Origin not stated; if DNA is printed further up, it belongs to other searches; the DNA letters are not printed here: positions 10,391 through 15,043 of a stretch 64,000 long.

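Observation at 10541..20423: Tandem pair of giant paralogous lipoprotein metzincin-like proteases (1450 and 1819 aa)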

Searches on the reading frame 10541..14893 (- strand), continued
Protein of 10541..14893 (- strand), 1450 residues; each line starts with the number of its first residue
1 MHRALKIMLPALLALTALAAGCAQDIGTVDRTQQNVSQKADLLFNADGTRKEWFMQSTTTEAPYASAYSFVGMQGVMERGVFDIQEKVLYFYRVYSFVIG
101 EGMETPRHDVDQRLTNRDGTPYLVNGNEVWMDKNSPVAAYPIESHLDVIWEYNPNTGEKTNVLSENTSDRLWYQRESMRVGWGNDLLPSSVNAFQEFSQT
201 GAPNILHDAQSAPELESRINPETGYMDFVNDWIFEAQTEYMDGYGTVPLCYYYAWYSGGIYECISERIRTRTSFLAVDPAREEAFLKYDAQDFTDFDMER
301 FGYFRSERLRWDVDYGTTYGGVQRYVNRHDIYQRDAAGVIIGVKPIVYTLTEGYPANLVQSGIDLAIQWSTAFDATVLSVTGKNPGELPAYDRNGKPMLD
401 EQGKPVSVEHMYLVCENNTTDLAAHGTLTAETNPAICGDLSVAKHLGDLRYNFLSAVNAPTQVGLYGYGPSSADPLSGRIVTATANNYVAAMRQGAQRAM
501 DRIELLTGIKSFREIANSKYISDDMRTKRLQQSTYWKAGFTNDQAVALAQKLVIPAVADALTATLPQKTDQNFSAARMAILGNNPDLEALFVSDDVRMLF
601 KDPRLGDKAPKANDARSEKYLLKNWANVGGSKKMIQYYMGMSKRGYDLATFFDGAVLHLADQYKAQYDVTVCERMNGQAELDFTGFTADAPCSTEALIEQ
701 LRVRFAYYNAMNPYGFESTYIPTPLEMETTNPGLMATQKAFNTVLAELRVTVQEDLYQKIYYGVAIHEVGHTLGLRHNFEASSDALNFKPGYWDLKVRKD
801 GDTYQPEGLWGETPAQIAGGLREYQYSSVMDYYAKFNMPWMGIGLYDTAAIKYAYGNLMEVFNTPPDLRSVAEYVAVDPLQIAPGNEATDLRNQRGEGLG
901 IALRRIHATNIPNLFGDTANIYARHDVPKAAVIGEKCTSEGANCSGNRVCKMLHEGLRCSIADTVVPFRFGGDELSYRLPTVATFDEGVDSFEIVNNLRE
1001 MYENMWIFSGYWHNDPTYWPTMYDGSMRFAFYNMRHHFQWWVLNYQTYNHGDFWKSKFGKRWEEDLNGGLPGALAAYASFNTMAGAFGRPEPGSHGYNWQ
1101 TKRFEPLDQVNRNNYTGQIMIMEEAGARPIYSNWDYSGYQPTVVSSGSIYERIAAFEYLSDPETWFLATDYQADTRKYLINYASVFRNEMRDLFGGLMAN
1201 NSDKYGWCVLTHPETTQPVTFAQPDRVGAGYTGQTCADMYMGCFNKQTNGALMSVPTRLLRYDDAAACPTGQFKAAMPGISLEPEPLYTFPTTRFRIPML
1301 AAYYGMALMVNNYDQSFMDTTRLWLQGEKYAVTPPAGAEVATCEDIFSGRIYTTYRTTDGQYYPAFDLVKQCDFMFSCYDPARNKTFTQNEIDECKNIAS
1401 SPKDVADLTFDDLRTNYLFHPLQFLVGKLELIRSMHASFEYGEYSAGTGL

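Call 23: find_encoding_contigs(protein=P0025, flank=10000, max_places=1)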
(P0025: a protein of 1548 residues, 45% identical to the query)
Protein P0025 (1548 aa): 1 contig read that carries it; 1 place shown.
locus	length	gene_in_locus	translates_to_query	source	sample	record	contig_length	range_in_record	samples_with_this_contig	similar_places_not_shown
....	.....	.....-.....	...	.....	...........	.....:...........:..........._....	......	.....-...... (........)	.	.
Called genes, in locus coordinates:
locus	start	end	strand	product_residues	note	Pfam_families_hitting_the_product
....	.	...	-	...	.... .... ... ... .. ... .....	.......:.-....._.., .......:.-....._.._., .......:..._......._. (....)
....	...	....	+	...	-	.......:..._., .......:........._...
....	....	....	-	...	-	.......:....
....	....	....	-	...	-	-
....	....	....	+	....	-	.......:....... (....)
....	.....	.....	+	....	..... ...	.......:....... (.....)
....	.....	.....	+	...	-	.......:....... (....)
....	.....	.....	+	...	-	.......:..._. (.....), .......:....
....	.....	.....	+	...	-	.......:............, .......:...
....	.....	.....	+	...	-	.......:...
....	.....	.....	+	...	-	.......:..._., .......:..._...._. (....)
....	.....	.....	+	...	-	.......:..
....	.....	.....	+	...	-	-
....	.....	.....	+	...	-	-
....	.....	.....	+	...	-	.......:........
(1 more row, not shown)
